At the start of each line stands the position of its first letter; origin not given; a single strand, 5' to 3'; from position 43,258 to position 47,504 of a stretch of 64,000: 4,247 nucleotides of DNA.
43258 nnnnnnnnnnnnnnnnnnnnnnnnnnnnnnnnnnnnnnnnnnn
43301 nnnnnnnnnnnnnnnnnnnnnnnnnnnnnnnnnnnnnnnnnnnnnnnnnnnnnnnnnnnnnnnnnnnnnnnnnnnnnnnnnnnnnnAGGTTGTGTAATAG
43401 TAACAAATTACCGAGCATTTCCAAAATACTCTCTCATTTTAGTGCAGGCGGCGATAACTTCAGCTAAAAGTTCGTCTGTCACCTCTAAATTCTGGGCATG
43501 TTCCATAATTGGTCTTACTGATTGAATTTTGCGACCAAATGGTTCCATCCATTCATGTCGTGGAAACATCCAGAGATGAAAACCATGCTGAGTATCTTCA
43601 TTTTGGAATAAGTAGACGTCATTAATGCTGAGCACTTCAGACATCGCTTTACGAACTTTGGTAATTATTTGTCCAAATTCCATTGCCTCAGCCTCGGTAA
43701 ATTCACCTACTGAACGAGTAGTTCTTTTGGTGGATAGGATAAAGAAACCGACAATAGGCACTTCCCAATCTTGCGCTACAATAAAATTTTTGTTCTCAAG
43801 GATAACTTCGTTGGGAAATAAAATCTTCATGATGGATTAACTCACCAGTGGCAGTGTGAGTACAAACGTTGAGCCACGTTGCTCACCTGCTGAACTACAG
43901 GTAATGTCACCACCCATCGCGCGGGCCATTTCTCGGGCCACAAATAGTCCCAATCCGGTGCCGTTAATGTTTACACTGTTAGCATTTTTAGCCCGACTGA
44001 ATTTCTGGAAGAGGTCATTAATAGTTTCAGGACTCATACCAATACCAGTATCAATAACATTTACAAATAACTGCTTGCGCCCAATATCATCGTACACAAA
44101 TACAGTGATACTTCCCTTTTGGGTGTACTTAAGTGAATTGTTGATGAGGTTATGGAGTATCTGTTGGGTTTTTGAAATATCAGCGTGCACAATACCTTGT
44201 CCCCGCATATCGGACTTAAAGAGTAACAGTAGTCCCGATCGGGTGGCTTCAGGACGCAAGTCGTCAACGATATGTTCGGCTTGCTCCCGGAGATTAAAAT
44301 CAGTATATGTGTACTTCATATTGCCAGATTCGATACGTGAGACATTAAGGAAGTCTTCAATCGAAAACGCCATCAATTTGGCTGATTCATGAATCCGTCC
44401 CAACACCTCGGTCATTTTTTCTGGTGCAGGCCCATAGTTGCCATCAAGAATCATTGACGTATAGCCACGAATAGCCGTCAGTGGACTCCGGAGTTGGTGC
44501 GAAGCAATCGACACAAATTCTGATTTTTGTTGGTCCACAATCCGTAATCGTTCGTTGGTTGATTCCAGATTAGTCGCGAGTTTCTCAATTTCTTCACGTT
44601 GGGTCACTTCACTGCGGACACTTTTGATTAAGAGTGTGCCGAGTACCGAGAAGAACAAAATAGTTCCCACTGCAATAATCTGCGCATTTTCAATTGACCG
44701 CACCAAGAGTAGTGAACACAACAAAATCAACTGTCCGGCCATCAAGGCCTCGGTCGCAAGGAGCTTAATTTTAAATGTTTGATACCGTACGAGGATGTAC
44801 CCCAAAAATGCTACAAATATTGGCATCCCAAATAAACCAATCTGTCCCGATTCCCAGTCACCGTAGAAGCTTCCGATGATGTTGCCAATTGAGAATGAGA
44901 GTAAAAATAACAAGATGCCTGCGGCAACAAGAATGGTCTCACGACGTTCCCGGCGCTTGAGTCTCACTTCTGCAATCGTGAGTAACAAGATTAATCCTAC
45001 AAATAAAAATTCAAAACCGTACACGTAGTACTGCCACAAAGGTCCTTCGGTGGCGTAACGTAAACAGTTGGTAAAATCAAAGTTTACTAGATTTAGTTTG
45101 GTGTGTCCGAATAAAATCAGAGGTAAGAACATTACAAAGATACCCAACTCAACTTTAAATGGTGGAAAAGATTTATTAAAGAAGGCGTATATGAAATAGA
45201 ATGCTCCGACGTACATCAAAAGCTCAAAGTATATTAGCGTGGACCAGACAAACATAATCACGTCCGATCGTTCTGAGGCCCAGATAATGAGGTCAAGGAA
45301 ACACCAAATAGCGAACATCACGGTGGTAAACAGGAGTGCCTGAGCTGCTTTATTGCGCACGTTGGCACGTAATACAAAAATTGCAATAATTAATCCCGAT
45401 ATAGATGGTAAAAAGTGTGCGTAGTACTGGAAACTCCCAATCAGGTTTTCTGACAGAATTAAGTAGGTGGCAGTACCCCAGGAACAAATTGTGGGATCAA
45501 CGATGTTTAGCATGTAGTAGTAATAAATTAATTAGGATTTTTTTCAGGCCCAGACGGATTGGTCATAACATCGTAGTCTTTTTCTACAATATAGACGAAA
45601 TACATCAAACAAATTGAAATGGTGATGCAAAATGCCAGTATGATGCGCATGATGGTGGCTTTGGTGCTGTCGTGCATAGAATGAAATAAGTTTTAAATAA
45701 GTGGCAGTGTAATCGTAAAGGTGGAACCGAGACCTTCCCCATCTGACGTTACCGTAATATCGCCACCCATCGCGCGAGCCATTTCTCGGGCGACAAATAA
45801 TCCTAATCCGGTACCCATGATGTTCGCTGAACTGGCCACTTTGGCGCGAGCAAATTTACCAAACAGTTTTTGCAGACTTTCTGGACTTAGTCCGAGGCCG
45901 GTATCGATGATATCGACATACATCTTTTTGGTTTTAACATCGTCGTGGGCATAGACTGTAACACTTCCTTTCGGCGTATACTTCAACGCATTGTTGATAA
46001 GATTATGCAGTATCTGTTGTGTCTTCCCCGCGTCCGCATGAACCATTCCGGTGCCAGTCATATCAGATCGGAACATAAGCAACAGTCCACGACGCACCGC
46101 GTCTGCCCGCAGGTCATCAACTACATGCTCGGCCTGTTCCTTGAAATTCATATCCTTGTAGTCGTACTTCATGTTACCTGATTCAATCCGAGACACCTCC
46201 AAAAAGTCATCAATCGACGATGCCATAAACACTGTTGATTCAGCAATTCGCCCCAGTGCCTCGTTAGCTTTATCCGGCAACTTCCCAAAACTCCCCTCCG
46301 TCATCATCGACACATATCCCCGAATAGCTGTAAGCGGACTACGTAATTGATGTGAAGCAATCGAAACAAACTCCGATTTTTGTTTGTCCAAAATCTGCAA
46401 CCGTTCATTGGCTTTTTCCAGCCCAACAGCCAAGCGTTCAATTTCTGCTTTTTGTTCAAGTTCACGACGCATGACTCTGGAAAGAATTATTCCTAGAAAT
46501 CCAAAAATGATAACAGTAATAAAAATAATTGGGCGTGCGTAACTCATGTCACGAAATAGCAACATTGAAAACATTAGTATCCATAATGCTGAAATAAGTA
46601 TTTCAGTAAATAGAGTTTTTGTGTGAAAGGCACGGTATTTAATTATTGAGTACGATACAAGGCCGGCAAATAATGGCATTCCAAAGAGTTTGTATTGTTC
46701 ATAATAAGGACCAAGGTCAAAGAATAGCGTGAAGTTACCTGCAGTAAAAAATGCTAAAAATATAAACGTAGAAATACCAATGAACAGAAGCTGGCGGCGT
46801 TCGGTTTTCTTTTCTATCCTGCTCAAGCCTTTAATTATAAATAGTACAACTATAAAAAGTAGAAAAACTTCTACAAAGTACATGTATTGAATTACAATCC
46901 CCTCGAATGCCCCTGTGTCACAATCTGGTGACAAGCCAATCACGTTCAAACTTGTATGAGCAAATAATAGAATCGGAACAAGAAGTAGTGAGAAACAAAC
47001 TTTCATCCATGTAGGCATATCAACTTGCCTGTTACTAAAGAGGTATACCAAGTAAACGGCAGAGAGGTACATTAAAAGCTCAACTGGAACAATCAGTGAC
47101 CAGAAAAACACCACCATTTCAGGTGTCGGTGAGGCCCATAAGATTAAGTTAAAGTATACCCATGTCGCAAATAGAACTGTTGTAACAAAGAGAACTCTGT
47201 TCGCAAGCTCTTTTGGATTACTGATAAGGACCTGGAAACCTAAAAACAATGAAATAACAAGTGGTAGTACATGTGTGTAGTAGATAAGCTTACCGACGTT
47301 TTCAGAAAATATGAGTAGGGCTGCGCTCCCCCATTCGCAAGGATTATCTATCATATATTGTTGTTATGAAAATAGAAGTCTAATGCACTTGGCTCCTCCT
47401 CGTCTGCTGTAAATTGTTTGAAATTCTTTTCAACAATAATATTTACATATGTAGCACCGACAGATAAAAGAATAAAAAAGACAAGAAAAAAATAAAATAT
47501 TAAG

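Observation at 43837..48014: Compact operon: SET-domain protein plus two tandem [small TM peptide + multi-TM histidine kinase] modules, with no response regulator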

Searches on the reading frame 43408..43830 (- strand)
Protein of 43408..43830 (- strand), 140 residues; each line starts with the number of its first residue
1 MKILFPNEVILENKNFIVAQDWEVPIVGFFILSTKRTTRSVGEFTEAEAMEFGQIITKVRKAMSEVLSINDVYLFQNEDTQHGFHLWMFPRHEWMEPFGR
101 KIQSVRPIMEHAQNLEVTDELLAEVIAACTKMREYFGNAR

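Call 3: search_protein_families(library=pfam, proteins=[window:43408-43830:-], max_evalue=0.01)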
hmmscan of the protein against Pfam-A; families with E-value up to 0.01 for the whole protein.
window:43408-43830:- (140 aa): 0 families

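Call 46: search_protein_families(library=pfam, proteins=[window:43408-43830:-], max_evalue=10)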
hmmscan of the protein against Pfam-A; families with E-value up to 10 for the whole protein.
window:43408-43830:- (140 aa): 1 family
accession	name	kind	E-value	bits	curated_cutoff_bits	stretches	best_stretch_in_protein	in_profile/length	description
PF01230.28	HIT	-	0.024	15.7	21.5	1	6-78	5-77/98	HIT domain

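Call 47: search_protein_families(library=ncbifam, proteins=[window:43408-43830:-], max_evalue=1)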
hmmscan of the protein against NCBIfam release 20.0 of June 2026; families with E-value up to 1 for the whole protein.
window:43408-43830:- (140 aa): 0 families

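Call 87: search_protein_families(library=padloc, proteins=[window:43408-43830:-], max_evalue=0.01)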
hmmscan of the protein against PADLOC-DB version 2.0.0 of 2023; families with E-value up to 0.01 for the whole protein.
window:43408-43830:- (140 aa): 0 families

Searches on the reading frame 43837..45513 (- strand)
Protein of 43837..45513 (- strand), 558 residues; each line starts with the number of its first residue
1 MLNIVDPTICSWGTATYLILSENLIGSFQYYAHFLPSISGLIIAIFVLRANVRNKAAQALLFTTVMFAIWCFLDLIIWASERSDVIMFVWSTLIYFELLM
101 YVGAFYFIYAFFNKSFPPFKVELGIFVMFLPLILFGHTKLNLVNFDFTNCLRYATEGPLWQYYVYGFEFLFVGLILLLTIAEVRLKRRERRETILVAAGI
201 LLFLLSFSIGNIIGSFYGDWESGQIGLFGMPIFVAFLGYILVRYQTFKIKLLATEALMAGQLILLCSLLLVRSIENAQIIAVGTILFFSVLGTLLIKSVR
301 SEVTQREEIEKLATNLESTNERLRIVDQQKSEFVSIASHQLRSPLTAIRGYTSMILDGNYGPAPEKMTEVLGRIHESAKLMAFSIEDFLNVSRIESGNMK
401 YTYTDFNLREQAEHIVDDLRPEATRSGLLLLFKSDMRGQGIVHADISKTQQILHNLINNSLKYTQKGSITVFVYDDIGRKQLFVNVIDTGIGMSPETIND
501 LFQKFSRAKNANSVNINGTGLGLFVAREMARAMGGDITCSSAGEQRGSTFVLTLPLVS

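Call 3: search_protein_families(library=pfam, proteins=[window:43837-45513:-], max_evalue=0.01)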
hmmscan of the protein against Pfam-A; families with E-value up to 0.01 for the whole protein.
window:43837-45513:- (558 aa): 3 families
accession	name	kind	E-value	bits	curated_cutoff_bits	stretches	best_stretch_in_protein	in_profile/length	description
PF02518.31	HATPase_c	-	2.2e-24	86.5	26.4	1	445-556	2-109/111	Histidine kinase-, DNA gyrase B-, and HSP90-like ATPase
PF00512.31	HisKA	-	5.6e-17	62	26.9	1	329-397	1-66/66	His Kinase A (phospho-acceptor) domain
PF13589.12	HATPase_c_3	-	0.0011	19.4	25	1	451-528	5-82/137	Histidine kinase-, DNA gyrase B-, and HSP90-like ATPase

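Call 47: search_protein_families(library=ncbifam, proteins=[window:43837-45513:-], max_evalue=1)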
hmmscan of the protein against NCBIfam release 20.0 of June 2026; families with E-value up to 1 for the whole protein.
window:43837-45513:- (558 aa): 81 families (the best 25 are shown)
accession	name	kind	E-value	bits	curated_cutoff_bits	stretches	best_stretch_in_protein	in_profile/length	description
NF046044.1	PnpS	equivalog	8.6e-45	153.4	400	1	322-555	162-390/390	two-component system histidine kinase PnpS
TIGR02956.1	TMAO_torS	equivalog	2.1e-43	148.6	676.5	1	327-556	461-682/967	TMAO reductase system sensor histidine kinase/response regulator TorS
NF033092.0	HK_WalK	equivalog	1.1e-41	143.2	725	1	309-556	352-594/594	cell wall metabolism sensor histidine kinase WalK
NF038297.2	hybrid_HK_HrmK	equivalog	5.9e-41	140.8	725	1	302-556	207-457/607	hybrid histidine kinase/response regulator HrmK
NF008318.0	PRK11107.1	equivalog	9e-40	136.5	890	1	315-556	278-518/920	two-component sensor histidine kinase BarA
TIGR02966.1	phoR_proteo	equivalog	9.5e-37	126.7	334.2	1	322-553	106-332/333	phosphate regulon sensor histidine kinase PhoR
NF040691.1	MtrAB_MtrB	equivalog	2e-36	126.1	450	1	309-556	250-492/507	MtrAB system histidine kinase MtrB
NF041947.1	LuxQ_Vibrio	equivalog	6.6e-35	120.2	1200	1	327-556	469-696/843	quorum-sensing autoinducer 2 sensor kinase/phosphatase LuxQ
NF008302.0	PRK11091.1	equivalog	1e-34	119.8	838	1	319-555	272-504/779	aerobic respiration two-component sensor histidine kinase ArcB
NF041832.1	near_NosP_CTERM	subfamily_domain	1e-33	116.9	400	1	328-557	5-226/370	NahK/ErcS family hybrid sensor histidine kinase/response regulator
NF008099.0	PRK10841.1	equivalog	1.8e-33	115.4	920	1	325-556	465-690/949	two-component system sensor histidine kinase RcsC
NF045901.1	HisKinLetSLeg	equivalog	2.7e-32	111.7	1650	1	325-554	288-516/906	two-component system sensor histidine kinase LetS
NF012163.2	BaeS_SmeS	equivalog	6.1e-32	111.1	500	1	300-540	210-443/457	sensor histidine kinase efflux regulator BaeS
NF047874.1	MASE3_PAS_HK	subfamily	7.1e-32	111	560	1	288-556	360-625/655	MASE3 domain-containing sensor histidine kinase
NF011874.0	PRK15347.1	equivalog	2.1e-31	108.8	852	1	310-556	378-614/921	two component system sensor kinase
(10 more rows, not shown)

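Call 87: search_protein_families(library=padloc, proteins=[window:43837-45513:-], max_evalue=0.01)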
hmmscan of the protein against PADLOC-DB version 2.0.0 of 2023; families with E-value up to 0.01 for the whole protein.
window:43837-45513:- (558 aa): 3 families
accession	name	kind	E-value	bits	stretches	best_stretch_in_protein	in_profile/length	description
PDLC04647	PDC-M43B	-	1.4e-06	25.6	1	448-542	227-320/347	-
PDLC04650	PDC-M43B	-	6.8e-05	20.3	1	448-538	226-317/344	-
PDLC04649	PDC-M43B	-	0.0026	14.8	1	452-538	232-317/345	-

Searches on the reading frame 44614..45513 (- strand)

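Call 46: search_protein_families(library=pfam, proteins=[window:44614-45513:-], max_evalue=10)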
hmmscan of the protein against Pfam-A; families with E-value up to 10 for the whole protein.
window:44614-45513:- (300 aa): 2 families
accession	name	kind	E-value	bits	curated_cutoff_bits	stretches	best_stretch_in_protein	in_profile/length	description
PF24412.1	DUF7546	-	0.011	15.8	27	1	159-239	45-116/219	Family of unknown function (DUF7546)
PF24003.1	DUF7319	-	0.86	9.4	27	1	163-192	151-180/205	Domain of unknown function (DUF7319)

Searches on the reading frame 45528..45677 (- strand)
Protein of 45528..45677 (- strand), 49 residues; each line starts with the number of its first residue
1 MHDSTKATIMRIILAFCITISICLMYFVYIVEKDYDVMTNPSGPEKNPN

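Call 3: search_protein_families(library=pfam, proteins=[window:45528-45677:-], max_evalue=0.01)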
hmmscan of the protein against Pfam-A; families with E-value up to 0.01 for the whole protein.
window:45528-45677:- (49 aa): 0 families

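Call 46: search_protein_families(library=pfam, proteins=[window:45528-45677:-], max_evalue=10)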
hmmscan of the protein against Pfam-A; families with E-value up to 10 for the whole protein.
window:45528-45677:- (49 aa): 2 families
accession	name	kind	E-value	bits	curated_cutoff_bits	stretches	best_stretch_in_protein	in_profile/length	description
PF19592.4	DUF6097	-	0.11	13.1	27.5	1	6-37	62-94/152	Family of unknown function (DUF6097)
PF15012.11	DUF4519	-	0.16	12.5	27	1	6-31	27-52/56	Domain of unknown function (DUF4519)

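Call 47: search_protein_families(library=ncbifam, proteins=[window:45528-45677:-], max_evalue=1)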
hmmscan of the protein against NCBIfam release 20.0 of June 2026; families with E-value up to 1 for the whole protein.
window:45528-45677:- (49 aa): 1 family
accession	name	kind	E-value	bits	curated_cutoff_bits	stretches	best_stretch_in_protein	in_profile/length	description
NF047537.1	YonT_type_I_tox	equivalog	0.024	14.8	45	1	12-40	7-35/59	type I TA system toxin YonT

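Call 87: search_protein_families(library=padloc, proteins=[window:45528-45677:-], max_evalue=0.01)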
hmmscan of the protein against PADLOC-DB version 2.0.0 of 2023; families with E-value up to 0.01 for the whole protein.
window:45528-45677:- (49 aa): 0 families

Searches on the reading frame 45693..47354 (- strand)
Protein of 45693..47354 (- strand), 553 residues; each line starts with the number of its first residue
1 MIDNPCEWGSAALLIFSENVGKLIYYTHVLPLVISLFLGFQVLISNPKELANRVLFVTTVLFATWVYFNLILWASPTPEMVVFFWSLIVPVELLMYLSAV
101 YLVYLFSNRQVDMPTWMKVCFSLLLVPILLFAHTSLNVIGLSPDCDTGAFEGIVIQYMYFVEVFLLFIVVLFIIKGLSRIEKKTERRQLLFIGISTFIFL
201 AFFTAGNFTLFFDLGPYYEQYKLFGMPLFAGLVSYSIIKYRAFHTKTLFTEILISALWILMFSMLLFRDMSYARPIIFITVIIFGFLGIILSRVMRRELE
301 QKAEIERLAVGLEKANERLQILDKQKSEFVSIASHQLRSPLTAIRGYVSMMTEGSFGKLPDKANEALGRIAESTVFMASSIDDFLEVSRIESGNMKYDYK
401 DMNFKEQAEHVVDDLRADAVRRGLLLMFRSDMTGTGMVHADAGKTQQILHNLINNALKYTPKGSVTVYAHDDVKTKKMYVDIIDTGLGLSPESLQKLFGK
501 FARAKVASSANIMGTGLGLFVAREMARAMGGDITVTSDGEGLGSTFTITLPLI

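Call 3: search_protein_families(library=pfam, proteins=[window:45693-47354:-], max_evalue=0.01)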
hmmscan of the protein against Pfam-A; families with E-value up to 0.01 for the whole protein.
window:45693-47354:- (553 aa): 2 families
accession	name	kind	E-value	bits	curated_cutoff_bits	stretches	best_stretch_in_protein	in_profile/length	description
PF02518.31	HATPase_c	-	7.4e-23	81.5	26.4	1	441-552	2-109/111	Histidine kinase-, DNA gyrase B-, and HSP90-like ATPase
PF00512.31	HisKA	-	7e-16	58.5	26.9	1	325-393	1-66/66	His Kinase A (phospho-acceptor) domain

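Call 14: find_encoding_contigs(protein=window:45693-47354:-, flank=10000)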
Protein window:45693-47354:- (553 aa): no gene with exactly this product is on record in the collection.

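Call 47: search_protein_families(library=ncbifam, proteins=[window:45693-47354:-], max_evalue=1)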
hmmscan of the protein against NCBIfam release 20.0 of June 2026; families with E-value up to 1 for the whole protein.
window:45693-47354:- (553 aa): 79 families (the best 25 are shown)
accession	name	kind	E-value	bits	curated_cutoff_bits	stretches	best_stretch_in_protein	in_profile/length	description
NF033092.0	HK_WalK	equivalog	1.9e-46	158.9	725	1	320-552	366-594/594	cell wall metabolism sensor histidine kinase WalK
NF046044.1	PnpS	equivalog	7.5e-45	153.6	400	1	319-551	163-390/390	two-component system histidine kinase PnpS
TIGR02956.1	TMAO_torS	equivalog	3.1e-41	141.4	676.5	1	310-552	448-682/967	TMAO reductase system sensor histidine kinase/response regulator TorS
TIGR02966.1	phoR_proteo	equivalog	4.9e-41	140.8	334.2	1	318-549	106-332/333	phosphate regulon sensor histidine kinase PhoR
NF008302.0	PRK11091.1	equivalog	6.1e-37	127.2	838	1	314-551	271-504/779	aerobic respiration two-component sensor histidine kinase ArcB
NF008318.0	PRK11107.1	equivalog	7.9e-37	126.8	890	1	296-552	266-518/920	two-component sensor histidine kinase BarA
NF038297.2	hybrid_HK_HrmK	equivalog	1.8e-36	126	725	1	298-552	207-457/607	hybrid histidine kinase/response regulator HrmK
NF008099.0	PRK10841.1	equivalog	2.1e-35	121.8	920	1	323-552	467-690/949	two-component system sensor histidine kinase RcsC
NF040691.1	MtrAB_MtrB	equivalog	1e-34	120.4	450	1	306-551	251-491/507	MtrAB system histidine kinase MtrB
NF041947.1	LuxQ_Vibrio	equivalog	4.1e-34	117.6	1200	1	317-552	463-696/843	quorum-sensing autoinducer 2 sensor kinase/phosphatase LuxQ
NF011874.0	PRK15347.1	equivalog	6.7e-34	117.1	852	1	297-552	371-614/921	two component system sensor kinase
NF045901.1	HisKinLetSLeg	equivalog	3.8e-33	114.5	1650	1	316-550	283-516/906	two-component system sensor histidine kinase LetS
NF041880.1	EPS_EpsF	equivalog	5.5e-33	114.2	900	1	314-551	262-492/492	response regulator EpsF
NF041832.1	near_NosP_CTERM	subfamily_domain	2.8e-32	112.2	400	1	325-552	6-225/370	NahK/ErcS family hybrid sensor histidine kinase/response regulator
NF041735.1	hist_kin_RppB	equivalog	4.3e-31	108.2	400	1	324-551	214-438/438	two-component system sensor histidine kinase RppB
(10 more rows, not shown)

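Call 87: search_protein_families(library=padloc, proteins=[window:45693-47354:-], max_evalue=0.01)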
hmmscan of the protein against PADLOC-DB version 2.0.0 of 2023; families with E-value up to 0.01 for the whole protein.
window:45693-47354:- (553 aa): 2 families
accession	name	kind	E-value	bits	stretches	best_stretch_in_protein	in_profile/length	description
PDLC04647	PDC-M43B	-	2.6e-06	24.7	1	448-538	231-320/347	-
PDLC04650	PDC-M43B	-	1.5e-05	22.4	1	446-536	228-319/344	-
